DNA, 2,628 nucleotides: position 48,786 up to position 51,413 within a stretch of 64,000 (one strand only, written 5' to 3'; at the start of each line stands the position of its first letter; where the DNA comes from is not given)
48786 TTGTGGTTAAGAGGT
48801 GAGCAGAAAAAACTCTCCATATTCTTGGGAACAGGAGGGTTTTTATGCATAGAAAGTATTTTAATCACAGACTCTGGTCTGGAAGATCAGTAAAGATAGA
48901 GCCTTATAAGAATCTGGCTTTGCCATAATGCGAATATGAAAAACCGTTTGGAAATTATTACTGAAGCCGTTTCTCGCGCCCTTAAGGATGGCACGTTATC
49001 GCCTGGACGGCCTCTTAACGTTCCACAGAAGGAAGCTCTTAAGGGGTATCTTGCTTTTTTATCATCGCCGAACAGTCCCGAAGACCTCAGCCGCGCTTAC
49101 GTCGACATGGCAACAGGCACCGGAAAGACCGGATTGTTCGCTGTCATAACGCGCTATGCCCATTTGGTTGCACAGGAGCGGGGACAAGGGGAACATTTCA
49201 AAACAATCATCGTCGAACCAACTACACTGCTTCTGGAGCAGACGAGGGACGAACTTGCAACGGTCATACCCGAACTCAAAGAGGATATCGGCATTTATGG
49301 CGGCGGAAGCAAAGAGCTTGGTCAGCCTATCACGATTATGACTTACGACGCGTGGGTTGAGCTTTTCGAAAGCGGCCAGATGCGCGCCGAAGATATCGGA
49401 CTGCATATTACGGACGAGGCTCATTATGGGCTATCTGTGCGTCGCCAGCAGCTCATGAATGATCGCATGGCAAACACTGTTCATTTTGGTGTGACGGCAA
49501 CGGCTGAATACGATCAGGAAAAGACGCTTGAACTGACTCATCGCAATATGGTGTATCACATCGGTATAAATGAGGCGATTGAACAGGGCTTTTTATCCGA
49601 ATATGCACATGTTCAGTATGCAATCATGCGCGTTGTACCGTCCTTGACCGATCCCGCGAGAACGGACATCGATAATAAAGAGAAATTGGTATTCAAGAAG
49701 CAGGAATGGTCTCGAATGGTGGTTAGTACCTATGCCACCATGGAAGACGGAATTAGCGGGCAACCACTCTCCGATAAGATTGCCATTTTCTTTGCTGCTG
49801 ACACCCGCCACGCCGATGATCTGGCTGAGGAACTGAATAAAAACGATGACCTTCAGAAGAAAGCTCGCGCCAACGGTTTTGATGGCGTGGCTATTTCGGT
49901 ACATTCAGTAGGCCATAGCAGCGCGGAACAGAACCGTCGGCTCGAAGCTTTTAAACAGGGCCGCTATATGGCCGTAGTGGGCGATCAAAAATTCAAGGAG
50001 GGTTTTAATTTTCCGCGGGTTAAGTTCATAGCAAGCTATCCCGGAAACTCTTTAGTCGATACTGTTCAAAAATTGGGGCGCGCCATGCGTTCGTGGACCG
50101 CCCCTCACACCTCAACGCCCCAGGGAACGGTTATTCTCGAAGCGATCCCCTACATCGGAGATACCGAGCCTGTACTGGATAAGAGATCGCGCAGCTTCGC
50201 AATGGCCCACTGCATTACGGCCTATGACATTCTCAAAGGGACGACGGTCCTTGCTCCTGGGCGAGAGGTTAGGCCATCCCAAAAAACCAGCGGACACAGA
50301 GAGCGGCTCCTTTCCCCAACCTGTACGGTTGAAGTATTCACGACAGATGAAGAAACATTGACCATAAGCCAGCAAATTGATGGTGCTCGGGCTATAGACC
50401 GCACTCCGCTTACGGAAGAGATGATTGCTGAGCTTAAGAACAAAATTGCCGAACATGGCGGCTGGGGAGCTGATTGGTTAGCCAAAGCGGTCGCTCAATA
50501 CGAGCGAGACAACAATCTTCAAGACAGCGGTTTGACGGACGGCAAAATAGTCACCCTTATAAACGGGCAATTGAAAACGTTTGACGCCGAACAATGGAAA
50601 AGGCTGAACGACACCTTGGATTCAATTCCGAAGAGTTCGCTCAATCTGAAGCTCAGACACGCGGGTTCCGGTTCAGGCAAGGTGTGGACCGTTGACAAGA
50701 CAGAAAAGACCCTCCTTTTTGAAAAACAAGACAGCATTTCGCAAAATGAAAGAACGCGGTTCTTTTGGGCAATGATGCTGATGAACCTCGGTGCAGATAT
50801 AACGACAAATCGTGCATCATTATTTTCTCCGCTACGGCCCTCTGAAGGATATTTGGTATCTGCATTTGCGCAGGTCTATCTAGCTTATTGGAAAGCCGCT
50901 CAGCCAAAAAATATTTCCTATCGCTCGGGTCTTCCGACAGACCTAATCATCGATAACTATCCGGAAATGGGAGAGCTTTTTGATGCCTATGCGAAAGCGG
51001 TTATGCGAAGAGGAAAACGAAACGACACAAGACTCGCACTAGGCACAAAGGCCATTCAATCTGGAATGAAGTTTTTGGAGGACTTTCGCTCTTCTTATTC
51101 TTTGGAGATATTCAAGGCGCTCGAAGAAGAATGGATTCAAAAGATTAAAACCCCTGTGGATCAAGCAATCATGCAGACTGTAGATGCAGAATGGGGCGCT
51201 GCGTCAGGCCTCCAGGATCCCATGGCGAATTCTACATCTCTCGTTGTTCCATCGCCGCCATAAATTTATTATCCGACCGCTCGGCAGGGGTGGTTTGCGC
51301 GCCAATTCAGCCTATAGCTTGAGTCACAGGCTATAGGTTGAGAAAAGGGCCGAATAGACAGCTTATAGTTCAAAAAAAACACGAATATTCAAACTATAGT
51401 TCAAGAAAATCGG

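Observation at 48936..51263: Lone cargo gene: an SF2 DEAH helicase core fused to an uncharacterised C-terminal domain of about 390 aa, a candidate single-gene defence or mobile-element protein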

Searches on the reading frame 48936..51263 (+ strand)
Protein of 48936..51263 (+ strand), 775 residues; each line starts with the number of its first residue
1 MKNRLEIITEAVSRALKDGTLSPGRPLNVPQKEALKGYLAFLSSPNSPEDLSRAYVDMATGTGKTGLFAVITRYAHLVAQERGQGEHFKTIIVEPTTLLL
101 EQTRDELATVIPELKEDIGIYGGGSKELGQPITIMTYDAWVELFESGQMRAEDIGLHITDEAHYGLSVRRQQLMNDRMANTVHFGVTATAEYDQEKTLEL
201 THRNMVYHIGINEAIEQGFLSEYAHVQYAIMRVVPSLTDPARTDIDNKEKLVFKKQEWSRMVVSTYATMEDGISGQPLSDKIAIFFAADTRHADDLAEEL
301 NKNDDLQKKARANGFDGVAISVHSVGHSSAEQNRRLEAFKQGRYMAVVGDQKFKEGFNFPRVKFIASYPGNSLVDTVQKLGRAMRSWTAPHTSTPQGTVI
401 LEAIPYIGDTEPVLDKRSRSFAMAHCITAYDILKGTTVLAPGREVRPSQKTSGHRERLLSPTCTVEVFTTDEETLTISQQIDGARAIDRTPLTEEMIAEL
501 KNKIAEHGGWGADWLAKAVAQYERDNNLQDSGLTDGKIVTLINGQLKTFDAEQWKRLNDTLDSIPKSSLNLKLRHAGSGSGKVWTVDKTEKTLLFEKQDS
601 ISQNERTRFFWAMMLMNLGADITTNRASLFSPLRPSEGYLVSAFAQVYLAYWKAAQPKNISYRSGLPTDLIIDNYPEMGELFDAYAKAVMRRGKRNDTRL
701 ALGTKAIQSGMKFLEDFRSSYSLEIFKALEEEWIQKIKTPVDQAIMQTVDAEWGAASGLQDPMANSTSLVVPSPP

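Call 6: search_protein_families(library=pfam, proteins=[window:48936-51263:+], max_evalue=1)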
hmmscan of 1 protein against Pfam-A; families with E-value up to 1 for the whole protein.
window:48936-51263:+ (775 aa): 5 families
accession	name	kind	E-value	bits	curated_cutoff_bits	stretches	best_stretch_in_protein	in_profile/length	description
PF04851.21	ResIII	-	1.8e-17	64.2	22.5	1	28-191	5-163/164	Type III restriction enzyme, res subunit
PF00270.35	DEAD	-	8.2e-11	42.4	26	1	54-191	17-161/167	DEAD/DEAH box helicase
PF00271.37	Helicase_C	-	0.00053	20.7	23.5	1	284-385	19-108/110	Helicase conserved C-terminal domain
PF08463.15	EcoEI_R_C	-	0.076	13.6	24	1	489-524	27-60/163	EcoEI R protein C-terminal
PF18766.7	SWI2_SNF2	-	0.14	12.2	26.7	1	155-228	120-190/221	SWI2/SNF2 ATPase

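Call 7: search_protein_families(library=padloc, proteins=[window:48936-51263:+], max_evalue=1)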
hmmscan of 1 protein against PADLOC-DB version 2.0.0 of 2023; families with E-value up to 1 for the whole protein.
window:48936-51263:+ (775 aa): 7 families
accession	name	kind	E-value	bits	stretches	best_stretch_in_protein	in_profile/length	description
PDLC02707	PbeA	-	5.1e-12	43.2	1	53-363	270-593/672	PbeA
PDLC02704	PbeA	-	1.3e-10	38.4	2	153-229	383-461/682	PbeA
PDLC03658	mREase_IV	-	3.3e-08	29.7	1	53-386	244-545/953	Type IV methyl-directed restriction enzyme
PDLC02706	PbeA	-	1.5e-07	28.4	1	57-225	291-473/722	PbeA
PDLC02703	PbeA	-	2.4e-06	24.5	1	56-226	266-444/626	PbeA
PDLC01439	typeIV_DinG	-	0.00018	18.3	1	54-116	37-85/575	CAS-IV-A; associated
PDLC02870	DpdF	-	0.001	15.7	1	281-385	227-319/534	DpdF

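Call 11: find_homologous_proteins(query=window:48936-51260:+)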
Query window:48936-51260:+ (775 aa): 11 proteins with E <= 0.001 among 8000 candidates.
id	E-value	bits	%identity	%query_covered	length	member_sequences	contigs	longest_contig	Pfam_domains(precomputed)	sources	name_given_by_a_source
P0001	4.0e-179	616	50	69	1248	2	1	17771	PF00270.36,PF04851.22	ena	-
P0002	1.5e-167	577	51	68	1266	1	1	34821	PF25590.2,PF00270.36,PF27471.1,PF04851.22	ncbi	ncbi:MAG: DEAD/DEAH box helicase family protein [Alphaproteobacteria bacterium]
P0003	9.6e-144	499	49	64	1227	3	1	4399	PF04851.22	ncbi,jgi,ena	jgi:superfamily II DNA or RNA helicase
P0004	3.7e-96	341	39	63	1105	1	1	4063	PF00270.36,PF18766.8,PF00271.38,PF04851.22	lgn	-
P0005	3.0e-82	295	35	64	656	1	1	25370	PF00270.36,PF18766.8,PF04851.22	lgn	-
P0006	4.9e-75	272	34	64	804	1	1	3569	PF00270.36,PF04851.22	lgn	-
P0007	4.1e-73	265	37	57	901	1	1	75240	PF00270.36,PF04851.22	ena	-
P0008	8.5e-68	248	30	73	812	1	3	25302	PF00270.36,PF18766.8,PF04851.22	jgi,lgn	-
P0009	1.0e-64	237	33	56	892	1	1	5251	PF00270.36,PF04851.22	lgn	-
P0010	1.1e-5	42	26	47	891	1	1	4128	PF00270.36,PF18780.7,PF18741.8,PF00271.38,PF04851.22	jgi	jgi:superfamily II DNA or RNA helicase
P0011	1.7e-4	38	25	43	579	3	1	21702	PF14311.13,PF00270.36,PF18766.8,PF00271.38,PF04851.22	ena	-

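Call 12: search_protein_families(library=ncbifam, proteins=[window:48936-51263:+], max_evalue=0.01)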
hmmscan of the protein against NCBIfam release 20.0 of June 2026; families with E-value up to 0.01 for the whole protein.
window:48936-51263:+ (775 aa): 5 families
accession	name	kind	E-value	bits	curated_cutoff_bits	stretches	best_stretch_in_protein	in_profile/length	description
TIGR04095.1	dnd_restrict_1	equivalog_domain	1.1e-06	28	600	1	55-225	28-207/451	DNA phosphorothioation system restriction enzyme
NF046051.1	restrict_EcoAI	equivalog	3.1e-06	25.9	550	1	52-310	178-442/768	EcoAI/FtnUII family type I restriction enzme subunit R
NF010337.0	PRK13766.1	equivalog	0.00013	20.3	610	1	284-386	370-468/781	Hef nuclease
NF045503.1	repair_heli_XPB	equivalog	0.0045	15.6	610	1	87-163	228-310/548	DNA repair helicase XPB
NF046055.1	restr_BPTD_3080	equivalog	0.0083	14.1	800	0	48-91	149-192/970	BPTD_3080 family restriction endonuclease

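Call 13: search_protein_families(library=phrogs, proteins=[window:48936-51263:+], max_evalue=0.01)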
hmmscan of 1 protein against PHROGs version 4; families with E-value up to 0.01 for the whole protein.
window:48936-51263:+ (775 aa): 5 families
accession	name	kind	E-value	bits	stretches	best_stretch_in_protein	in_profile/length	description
phrog_16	-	DNA, RNA and nucleotide metabolism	3.3e-33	116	1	52-385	291-585/986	DNA helicase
phrog_16259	-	DNA, RNA and nucleotide metabolism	9.1e-08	32.7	1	53-208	134-277/330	DNA helicase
phrog_9690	-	DNA, RNA and nucleotide metabolism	0.00056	20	1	122-388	12-258/306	DNA helicase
phrog_2488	-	DNA, RNA and nucleotide metabolism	0.001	18.9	1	52-107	39-91/579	DNA helicase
phrog_16694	-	unknown function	0.001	18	0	16-166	264-413/1010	-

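Call 15: search_protein_families(library=pfam, proteins=[P0001, P0002, P0003, P0004, P0005, P0006, P0007, P0008, P0009], max_evalue=0.01)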
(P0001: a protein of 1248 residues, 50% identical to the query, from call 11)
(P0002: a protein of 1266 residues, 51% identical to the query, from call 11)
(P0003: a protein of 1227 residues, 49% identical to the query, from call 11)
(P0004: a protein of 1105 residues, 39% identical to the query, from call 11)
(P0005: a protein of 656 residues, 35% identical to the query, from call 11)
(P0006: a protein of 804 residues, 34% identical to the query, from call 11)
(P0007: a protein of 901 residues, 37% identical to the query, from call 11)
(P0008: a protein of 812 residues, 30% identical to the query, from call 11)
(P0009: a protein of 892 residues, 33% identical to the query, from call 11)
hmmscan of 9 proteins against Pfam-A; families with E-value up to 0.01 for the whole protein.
P0001 (1248 aa): 2 families
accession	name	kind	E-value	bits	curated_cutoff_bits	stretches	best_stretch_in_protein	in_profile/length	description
PF04851.21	ResIII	-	3.4e-17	63.3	22.5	1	3-159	8-162/164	Type III restriction enzyme, res subunit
PF00270.35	DEAD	-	8.1e-08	32.6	26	1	28-164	20-165/167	DEAD/DEAH box helicase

P0002 (1266 aa): 3 families
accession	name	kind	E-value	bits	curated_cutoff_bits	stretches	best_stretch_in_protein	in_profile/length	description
PF04851.21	ResIII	-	1.2e-10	42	22.5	1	47-187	20-160/164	Type III restriction enzyme, res subunit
PF00270.35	DEAD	-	6.4e-08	32.9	26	1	54-180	18-145/167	DEAD/DEAH box helicase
PF25590.1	DUF7936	-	1.8e-06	29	27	0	476-515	38-75/103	Domain of unknown function (DUF7936)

P0003 (1227 aa): 3 families
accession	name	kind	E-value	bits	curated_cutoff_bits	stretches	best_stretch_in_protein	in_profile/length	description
PF04851.21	ResIII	-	3.8e-11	43.6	22.5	1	53-192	21-160/164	Type III restriction enzyme, res subunit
PF00270.35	DEAD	-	0.00044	20.5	26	1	61-195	20-161/167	DEAD/DEAH box helicase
PF18766.7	SWI2_SNF2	-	0.003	17.7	26.7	1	162-226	123-187/221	SWI2/SNF2 ATPase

P0004 (1105 aa): 7 families
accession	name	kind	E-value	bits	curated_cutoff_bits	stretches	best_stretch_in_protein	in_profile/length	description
PF04851.21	ResIII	-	5.6e-23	82.1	22.5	1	37-201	2-162/164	Type III restriction enzyme, res subunit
PF00270.35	DEAD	-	4.7e-16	59.4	26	1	68-202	19-161/167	DEAD/DEAH box helicase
PF18766.7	SWI2_SNF2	-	3.4e-06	27.3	26.7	1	61-233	16-187/221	SWI2/SNF2 ATPase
PF00271.37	Helicase_C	-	1.4e-05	25.8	23.5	1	294-398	15-108/110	Helicase conserved C-terminal domain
PF14885.12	GHL15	-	0.0017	18.7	27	0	804-901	117-209/271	Hypothetical glycosyl hydrolase family 15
PF00176.29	SNF2-rel_dom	-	0.0036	16.9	24.9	0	72-178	26-140/290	SNF2-related domain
PF08910.15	Aida_N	-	0.0097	16.7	25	0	624-654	1-31/103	Aida N-terminus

P0005 (656 aa): 5 families
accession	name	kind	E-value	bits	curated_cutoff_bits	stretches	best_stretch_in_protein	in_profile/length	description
PF04851.21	ResIII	-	9.4e-28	97.6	22.5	1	30-191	5-162/164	Type III restriction enzyme, res subunit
PF00270.35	DEAD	-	7.8e-16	58.7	26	1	59-196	19-164/167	DEAD/DEAH box helicase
PF18766.7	SWI2_SNF2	-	4e-09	36.9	26.7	1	57-223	21-187/221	SWI2/SNF2 ATPase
PF00176.29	SNF2-rel_dom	-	4.9e-05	23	24.9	1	63-166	26-137/290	SNF2-related domain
PF00271.37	Helicase_C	-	6.8e-05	23.5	23.5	0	313-388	38-108/110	Helicase conserved C-terminal domain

P0006 (804 aa): 4 families
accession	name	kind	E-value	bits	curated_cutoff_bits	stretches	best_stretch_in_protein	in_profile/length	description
PF04851.21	ResIII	-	5.2e-20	72.4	22.5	1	29-193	3-162/164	Type III restriction enzyme, res subunit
PF00270.35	DEAD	-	2.3e-08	34.4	26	1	60-196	19-162/167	DEAD/DEAH box helicase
PF18766.7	SWI2_SNF2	-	0.00023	21.3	26.7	1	55-224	18-186/221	SWI2/SNF2 ATPase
PF00271.37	Helicase_C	-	0.0062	17.2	23.5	0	292-393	18-108/110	Helicase conserved C-terminal domain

P0007 (901 aa): 4 families
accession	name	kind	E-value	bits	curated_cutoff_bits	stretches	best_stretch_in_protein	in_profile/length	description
PF04851.21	ResIII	-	9.6e-16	58.6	22.5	1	32-198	5-162/164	Type III restriction enzyme, res subunit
PF00270.35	DEAD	-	1.2e-10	41.8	26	1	61-199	19-161/167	DEAD/DEAH box helicase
PF02285.20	COX8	-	0.0025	18.1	24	0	633-647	28-42/43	Cytochrome oxidase c subunit VIII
PF21475.2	PaaA-like_N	-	0.0055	16.6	27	0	783-794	25-36/60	PaaA-like, N-terminal domain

P0008 (812 aa): 4 families
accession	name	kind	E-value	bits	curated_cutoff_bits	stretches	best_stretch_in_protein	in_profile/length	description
PF04851.21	ResIII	-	3.3e-23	82.8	22.5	1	28-205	3-162/164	Type III restriction enzyme, res subunit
PF00270.35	DEAD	-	4.1e-13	49.8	26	1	58-210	18-164/167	DEAD/DEAH box helicase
PF18766.7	SWI2_SNF2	-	2.7e-07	30.9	26.7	1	48-268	12-217/221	SWI2/SNF2 ATPase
PF00271.37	Helicase_C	-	0.0025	18.5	23.5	1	302-405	16-108/110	Helicase conserved C-terminal domain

P0009 (892 aa): 3 families
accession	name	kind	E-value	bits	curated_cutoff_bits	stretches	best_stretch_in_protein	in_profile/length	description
PF04851.21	ResIII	-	8.6e-17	62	22.5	1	28-211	3-162/164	Type III restriction enzyme, res subunit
PF00270.35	DEAD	-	3.8e-06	27.2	26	1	76-212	20-161/167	DEAD/DEAH box helicase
PF18766.7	SWI2_SNF2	-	0.00016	21.8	26.7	1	69-240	17-184/221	SWI2/SNF2 ATPase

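Call 16: find_encoding_contigs(protein=window:48936-51260:+, flank=10000)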
Protein window:48936-51260:+ (775 aa): 3 contigs read that carry it; 2 places shown.
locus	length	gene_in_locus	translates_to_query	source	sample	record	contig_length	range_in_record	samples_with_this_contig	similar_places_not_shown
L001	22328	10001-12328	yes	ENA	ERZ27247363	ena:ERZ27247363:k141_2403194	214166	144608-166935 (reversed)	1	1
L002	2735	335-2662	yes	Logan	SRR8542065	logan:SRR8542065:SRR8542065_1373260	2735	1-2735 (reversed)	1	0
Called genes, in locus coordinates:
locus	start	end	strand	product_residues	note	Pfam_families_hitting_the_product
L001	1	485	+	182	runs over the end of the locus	PF03449:GreA_GreB_N, PF01272:GreA_GreB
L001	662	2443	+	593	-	PF01343:Peptidase_S49, PF25145:NfeD1b_N (weak), PF01343:Peptidase_S49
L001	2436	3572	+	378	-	PF03033:Glyco_transf_28, PF13439:Glyco_transf_4 (faint), PF13579:Glyco_trans_4_4 (weak), PF04101:Glyco_tran_28_C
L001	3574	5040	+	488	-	PF01225:Mur_ligase, PF08245:Mur_ligase_M, PF02875:Mur_ligase_C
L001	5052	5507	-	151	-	-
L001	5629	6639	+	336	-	PF01594:AI-2E_transport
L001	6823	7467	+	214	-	PF00574:CLP_protease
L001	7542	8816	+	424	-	PF06689:zf-C4_ClpX, PF01078:Mg_chelatase (faint), PF05496:RuvB_N (weak), PF00004:AAA, PF07724:AAA_2, PF07728:AAA_5 (weak), PF10431:ClpB_D2-small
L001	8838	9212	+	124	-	-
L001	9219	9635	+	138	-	PF01243:PNPOx_N, PF16242:Pyrid_ox_like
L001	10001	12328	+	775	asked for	PF04851:ResIII, PF00270:DEAD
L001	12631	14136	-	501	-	PF00772:DnaB, PF03796:DnaB_C, PF13481:AAA_25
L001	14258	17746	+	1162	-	PF17757:UvrB_inter, PF02559:CarD_TRCF_RID, PF00270:DEAD, PF04851:ResIII, PF00271:Helicase_C, PF03461:TRCF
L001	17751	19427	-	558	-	PF08269:dCache_2, PF17200:sCache_2, PF17201:Cache_3-Cache_2, PF00672:HAMP (weak), PF00015:MCPsignal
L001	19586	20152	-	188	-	PF00072:Response_reg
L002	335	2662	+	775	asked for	PF04851:ResIII, PF00270:DEAD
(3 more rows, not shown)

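Call 19: find_encoding_contigs(protein=P0001, flank=10000, max_places=3)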
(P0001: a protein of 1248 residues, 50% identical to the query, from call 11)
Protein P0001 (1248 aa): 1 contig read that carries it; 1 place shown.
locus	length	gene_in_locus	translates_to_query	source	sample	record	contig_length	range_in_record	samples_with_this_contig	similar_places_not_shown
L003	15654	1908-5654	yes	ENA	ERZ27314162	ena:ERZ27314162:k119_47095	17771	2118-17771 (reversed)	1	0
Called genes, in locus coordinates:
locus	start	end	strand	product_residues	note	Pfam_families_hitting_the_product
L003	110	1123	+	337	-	PF01384:PHO4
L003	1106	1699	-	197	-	PF01121:CoaE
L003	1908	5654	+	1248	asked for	PF00270:DEAD (weak), PF04851:ResIII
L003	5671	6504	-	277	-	PF08501:Shikimate_dh_N, PF01488:Shikimate_DH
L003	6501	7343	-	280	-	PF03618:Kinase-PPPase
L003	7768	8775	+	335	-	PF01208:URO-D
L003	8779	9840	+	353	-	PF00762:Ferrochelatase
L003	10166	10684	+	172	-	-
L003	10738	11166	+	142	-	PF03653:UPF0093, PF05425:CopD (weak)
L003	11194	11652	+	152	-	-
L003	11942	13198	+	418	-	PF07498:Rho_N, PF07497:Rho_RNA_bind, PF00006:ATP-synt_ab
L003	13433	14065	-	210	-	PF10067:DUF2306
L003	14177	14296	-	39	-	-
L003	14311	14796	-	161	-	PF02556:SecB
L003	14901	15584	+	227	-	PF04280:Tim44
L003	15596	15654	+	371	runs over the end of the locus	PF03562:MltA, PF06725:3D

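Call 20: find_encoding_contigs(protein=P0002, flank=10000, max_places=3)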
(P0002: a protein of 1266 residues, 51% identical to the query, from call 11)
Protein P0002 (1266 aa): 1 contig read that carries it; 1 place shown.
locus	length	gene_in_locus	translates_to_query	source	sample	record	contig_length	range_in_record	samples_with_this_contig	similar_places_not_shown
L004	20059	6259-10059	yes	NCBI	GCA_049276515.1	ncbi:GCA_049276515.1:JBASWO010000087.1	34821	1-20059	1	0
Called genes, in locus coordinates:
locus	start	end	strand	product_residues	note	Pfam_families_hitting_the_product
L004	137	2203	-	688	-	-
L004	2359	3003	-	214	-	PF02661:Fic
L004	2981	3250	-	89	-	-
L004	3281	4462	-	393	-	PF00589:Phage_integrase, PF11917:DUF3435 (faint)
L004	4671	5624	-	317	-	PF03389:MobA_MobL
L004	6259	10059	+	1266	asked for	PF04851:ResIII, PF00270:DEAD (weak), PF25590:DUF7936 (faint), PF27471:EcfA1_C (faint)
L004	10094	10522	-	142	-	-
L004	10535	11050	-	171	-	PF25857:DUF7957 (weak)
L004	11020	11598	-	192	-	-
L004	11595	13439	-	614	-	-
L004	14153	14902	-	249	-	PF02358:Trehalose_PPase, PF08282:Hydrolase_3 (weak)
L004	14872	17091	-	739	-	PF00982:Glyco_transf_20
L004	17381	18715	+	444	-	PF03600:CitMHS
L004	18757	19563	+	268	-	PF01925:TauE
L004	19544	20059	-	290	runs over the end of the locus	PF13793:Pribosyltran_N, PF00156:Pribosyltran, PF14572:Pribosyl_synth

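Call 21: find_encoding_contigs(protein=P0007, flank=10000, max_places=3)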
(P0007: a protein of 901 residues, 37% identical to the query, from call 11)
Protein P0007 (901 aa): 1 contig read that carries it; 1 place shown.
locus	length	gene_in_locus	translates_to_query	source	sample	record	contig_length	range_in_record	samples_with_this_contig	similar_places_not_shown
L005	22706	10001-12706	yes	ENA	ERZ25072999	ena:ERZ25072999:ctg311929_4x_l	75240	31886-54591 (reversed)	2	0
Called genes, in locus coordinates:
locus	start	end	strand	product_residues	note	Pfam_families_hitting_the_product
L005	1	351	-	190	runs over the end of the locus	PF02563:Poly_export, PF10531:SLBB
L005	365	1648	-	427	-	PF10082:BBP2_2, PF13505:OMP_b-brl (faint)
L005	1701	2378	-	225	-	PF14099:Polysacc_lyase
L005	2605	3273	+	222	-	PF04367:DUF502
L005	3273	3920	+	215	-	PF25087:GMPPB_C (faint), PF00132:Hexapep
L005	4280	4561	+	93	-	PF01527:HTH_Tnp_1, PF13384:HTH_23 (weak)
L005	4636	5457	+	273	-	PF13276:HTH_21, PF24764:rva_4 (faint), PF00665:rve, PF13683:rve_3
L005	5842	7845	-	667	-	-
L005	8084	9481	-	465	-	PF17757:UvrB_inter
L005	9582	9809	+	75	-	-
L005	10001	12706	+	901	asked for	PF04851:ResIII, PF00270:DEAD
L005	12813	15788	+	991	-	PF04851:ResIII, PF00270:DEAD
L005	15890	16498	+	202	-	PF13560:HTH_31 (weak), PF01381:HTH_3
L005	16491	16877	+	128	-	PF01381:HTH_3 (weak)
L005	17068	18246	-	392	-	PF01527:HTH_Tnp_1, PF13384:HTH_23 (weak), PF24764:rva_4 (faint), PF13276:HTH_21, PF00665:rve, PF13683:rve_3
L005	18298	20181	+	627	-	PF21475:PaaA-like_N (faint)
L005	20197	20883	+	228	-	PF20109:Trans_reg_dom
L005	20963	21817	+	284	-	-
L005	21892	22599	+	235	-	PF13730:HTH_36, PF08279:HTH_11 (weak), PF13412:HTH_24 (weak)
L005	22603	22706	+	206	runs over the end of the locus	-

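Call 23: find_encoding_contigs(protein=P0005, flank=10000, max_places=3)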
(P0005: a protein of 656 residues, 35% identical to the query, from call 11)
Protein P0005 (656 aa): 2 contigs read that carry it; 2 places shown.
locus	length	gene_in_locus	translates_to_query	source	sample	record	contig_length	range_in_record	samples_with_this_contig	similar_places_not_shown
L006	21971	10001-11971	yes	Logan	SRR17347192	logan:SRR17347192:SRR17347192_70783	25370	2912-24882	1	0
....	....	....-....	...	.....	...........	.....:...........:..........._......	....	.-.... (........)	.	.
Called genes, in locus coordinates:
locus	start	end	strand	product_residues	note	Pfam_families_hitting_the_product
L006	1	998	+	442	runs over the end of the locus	-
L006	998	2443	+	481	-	-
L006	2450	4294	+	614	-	-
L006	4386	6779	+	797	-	PF00460:Flg_bb_rod, PF22638:FlgK_D1, PF06429:Flg_bbr_C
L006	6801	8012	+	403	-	PF00700:Flagellin_C (weak)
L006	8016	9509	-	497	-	PF10671:TcpQ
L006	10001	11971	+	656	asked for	PF00270:DEAD, PF04851:ResIII, PF18766:SWI2_SNF2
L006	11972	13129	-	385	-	PF00437:T2SSE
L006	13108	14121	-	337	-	PF16932:T4SS_TraI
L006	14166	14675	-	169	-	PF16816:DotD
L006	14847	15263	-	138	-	-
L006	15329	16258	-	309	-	-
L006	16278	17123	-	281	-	PF13098:Thioredoxin_2 (weak), PF13462:Thioredoxin_4 (weak)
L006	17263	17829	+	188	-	PF04011:LemA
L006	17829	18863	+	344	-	PF01435:Peptidase_M48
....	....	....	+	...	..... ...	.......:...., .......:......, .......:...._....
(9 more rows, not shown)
